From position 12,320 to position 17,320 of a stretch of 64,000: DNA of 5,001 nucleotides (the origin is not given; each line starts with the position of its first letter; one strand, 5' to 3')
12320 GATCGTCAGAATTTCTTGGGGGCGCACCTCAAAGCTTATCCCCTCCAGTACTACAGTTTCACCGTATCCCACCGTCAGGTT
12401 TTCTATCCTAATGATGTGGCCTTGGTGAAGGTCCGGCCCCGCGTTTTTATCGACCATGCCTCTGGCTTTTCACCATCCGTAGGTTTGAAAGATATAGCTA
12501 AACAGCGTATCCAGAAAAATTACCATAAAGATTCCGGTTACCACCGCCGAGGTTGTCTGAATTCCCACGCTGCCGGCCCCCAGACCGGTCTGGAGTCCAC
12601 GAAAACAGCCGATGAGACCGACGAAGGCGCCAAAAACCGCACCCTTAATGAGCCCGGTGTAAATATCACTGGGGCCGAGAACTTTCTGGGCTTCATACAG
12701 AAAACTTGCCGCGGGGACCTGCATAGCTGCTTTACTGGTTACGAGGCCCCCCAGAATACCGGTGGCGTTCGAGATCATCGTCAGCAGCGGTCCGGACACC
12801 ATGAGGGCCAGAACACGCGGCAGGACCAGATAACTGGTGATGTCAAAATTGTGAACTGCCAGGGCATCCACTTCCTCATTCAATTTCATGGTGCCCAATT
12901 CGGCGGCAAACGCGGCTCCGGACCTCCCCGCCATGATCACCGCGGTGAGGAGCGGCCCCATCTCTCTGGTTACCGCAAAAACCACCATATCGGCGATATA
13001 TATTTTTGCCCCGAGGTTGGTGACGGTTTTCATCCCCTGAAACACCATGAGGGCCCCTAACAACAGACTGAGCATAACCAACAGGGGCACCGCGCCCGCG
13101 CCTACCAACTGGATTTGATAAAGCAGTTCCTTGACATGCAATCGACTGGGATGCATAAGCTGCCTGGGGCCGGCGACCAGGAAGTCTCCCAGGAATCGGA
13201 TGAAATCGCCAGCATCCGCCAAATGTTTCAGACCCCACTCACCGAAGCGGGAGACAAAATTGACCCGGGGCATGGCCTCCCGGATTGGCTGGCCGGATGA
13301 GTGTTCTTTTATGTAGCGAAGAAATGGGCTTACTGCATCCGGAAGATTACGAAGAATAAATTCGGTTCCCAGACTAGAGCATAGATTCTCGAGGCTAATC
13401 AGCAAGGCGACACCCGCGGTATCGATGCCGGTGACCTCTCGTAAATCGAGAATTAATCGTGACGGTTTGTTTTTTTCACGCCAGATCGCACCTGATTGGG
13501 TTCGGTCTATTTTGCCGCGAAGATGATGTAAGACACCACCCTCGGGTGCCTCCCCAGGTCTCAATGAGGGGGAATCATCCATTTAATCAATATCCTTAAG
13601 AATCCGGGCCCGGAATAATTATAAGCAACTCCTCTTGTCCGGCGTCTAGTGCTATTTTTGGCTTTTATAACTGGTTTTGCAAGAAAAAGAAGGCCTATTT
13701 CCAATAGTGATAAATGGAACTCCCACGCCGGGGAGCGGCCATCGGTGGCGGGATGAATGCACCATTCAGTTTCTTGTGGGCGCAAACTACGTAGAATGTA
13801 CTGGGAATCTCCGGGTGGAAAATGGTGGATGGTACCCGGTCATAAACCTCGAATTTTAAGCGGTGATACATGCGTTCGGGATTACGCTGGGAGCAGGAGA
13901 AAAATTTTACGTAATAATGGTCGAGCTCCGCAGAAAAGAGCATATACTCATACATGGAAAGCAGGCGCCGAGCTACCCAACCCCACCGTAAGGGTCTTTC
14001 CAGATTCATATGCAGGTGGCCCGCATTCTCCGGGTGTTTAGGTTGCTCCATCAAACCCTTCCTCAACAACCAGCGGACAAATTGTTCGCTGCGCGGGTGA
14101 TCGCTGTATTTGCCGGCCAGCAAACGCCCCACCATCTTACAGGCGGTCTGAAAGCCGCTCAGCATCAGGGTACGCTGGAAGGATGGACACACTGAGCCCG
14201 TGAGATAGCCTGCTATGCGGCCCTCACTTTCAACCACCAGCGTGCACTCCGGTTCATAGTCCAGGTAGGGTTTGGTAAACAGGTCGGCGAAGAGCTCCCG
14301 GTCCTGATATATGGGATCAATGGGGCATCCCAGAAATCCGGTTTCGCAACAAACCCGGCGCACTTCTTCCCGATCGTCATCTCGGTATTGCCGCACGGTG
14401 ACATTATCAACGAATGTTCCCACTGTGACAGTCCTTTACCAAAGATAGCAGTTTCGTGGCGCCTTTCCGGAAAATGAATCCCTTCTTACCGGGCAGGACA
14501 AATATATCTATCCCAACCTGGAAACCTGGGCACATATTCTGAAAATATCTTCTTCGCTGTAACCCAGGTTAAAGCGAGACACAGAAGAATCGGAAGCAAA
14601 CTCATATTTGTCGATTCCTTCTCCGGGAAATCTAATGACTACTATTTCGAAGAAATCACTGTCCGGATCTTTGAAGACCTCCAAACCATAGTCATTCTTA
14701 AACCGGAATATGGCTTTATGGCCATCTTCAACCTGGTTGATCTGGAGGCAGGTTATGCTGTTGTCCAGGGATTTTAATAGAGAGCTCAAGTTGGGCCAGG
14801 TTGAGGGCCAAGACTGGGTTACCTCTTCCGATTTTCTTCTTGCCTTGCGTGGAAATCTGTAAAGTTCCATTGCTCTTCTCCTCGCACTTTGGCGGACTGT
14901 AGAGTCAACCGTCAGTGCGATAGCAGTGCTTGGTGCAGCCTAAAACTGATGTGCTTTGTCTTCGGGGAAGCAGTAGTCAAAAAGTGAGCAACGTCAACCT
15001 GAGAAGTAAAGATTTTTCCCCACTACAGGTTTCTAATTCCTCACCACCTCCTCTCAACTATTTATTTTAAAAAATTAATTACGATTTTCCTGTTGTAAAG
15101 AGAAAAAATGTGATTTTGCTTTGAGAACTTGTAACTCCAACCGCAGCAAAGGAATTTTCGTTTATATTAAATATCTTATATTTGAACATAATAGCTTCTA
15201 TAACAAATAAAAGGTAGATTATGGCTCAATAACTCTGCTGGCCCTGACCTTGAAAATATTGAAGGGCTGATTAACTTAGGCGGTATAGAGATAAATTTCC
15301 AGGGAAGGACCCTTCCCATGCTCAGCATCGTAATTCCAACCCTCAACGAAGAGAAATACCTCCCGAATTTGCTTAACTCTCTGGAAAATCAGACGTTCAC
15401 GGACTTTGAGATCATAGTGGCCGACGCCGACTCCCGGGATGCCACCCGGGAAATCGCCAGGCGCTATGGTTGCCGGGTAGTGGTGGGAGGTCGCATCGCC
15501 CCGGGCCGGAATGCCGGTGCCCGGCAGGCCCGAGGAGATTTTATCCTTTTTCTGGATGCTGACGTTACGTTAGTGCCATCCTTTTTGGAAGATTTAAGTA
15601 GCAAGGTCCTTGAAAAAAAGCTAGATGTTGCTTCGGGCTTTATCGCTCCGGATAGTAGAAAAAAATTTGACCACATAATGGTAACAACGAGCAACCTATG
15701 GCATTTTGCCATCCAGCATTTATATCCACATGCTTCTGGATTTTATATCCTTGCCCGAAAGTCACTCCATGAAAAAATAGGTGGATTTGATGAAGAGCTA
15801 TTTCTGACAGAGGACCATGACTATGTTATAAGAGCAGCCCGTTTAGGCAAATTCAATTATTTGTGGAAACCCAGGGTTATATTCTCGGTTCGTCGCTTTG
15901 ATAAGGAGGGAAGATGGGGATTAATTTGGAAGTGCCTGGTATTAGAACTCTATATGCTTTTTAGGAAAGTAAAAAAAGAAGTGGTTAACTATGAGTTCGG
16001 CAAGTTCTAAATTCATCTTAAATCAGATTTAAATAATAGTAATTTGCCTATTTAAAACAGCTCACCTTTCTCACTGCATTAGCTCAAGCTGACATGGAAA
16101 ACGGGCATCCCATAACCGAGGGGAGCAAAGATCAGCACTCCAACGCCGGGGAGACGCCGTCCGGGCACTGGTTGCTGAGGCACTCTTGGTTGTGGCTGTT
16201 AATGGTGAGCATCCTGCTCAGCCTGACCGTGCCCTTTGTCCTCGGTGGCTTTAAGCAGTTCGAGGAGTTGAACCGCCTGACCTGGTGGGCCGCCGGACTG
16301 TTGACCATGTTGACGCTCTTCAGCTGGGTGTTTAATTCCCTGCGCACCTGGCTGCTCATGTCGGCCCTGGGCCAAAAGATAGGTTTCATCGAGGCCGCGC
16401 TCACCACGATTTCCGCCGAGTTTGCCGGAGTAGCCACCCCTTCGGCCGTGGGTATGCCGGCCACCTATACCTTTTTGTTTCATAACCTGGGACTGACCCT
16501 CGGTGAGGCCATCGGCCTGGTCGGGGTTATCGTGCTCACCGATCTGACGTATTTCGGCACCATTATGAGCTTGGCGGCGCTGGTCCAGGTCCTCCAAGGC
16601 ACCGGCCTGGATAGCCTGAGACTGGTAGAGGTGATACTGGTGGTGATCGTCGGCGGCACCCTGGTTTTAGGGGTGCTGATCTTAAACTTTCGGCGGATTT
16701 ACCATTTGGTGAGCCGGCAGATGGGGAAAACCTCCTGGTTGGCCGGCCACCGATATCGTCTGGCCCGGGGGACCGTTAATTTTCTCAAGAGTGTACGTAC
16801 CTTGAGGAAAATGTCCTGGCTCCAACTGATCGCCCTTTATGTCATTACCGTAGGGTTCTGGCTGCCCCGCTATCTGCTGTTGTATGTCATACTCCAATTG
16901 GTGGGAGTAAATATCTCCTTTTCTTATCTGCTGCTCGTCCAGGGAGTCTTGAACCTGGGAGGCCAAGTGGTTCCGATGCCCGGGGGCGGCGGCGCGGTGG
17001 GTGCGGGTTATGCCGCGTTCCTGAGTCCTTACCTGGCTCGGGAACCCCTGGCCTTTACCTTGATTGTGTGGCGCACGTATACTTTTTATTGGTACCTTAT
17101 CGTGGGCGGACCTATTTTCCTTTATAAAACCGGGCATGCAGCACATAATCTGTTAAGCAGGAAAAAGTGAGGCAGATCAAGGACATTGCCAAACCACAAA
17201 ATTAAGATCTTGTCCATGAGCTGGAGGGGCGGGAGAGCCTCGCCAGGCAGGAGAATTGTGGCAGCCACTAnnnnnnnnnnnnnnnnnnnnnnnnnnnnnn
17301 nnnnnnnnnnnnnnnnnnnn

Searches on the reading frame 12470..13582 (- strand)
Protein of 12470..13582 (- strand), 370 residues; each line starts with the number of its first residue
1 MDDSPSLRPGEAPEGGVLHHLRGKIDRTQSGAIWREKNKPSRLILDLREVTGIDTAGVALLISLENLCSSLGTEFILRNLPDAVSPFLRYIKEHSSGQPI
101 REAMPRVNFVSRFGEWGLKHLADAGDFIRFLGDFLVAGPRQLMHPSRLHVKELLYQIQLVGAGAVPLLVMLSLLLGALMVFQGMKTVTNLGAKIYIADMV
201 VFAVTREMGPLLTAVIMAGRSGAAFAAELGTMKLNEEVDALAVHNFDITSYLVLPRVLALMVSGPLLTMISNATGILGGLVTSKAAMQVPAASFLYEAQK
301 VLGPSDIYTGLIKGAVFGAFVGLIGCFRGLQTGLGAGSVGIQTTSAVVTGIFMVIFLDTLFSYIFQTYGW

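Call 34: search_protein_families(library=pfam, proteins=[window:12470-13582:-], max_evalue=0.00001)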
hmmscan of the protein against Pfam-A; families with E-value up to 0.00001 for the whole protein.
window:12470-13582:- (370 aa): 3 families
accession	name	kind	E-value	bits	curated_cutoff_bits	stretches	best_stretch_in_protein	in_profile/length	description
PF02405.21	MlaE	-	6.4e-67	225.7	22.5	1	154-363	2-211/212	Permease MlaE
PF01740.26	STAS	-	6.6e-07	29.5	22.6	1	34-85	34-85/106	STAS domain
PF13466.11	STAS_2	-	5.1e-06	27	29.2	0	21-90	3-76/80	STAS domain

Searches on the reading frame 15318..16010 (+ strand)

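Call 35: search_protein_families(library=pfam, proteins=[window:15318-16010:+], max_evalue=0.00001)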
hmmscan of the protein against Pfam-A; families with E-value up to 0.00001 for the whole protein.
window:15318-16010:+ (230 aa): 4 families
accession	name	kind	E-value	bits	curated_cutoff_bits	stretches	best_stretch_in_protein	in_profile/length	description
PF00535.33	Glycos_transf_2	-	3.7e-29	102.2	23.3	1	3-144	1-153/168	Glycosyl transferase family 2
PF13641.12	Glyco_tranf_2_3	-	6.4e-10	39.9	27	1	2-177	3-198/230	Glycosyltransferase like family 2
PF10111.15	Glyco_tranf_2_2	-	1.1e-07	32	27.3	0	3-99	1-108/276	Glycosyltransferase like family 2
PF13632.12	Glyco_trans_2_3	-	6.4e-06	26.6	27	1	75-177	1-110/198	Glycosyl transferase family group 2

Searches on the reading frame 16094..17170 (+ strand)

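Call 35: search_protein_families(library=pfam, proteins=[window:16094-17170:+], max_evalue=0.00001)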
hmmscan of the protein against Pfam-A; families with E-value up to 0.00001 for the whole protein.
window:16094-17170:+ (358 aa): 1 family
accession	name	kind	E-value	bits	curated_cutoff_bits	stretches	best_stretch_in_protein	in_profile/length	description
PF03706.18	LPG_synthase_TM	-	5.8e-29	101.9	33.4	1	37-338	2-302/302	Lysylphosphatidylglycerol synthase TM region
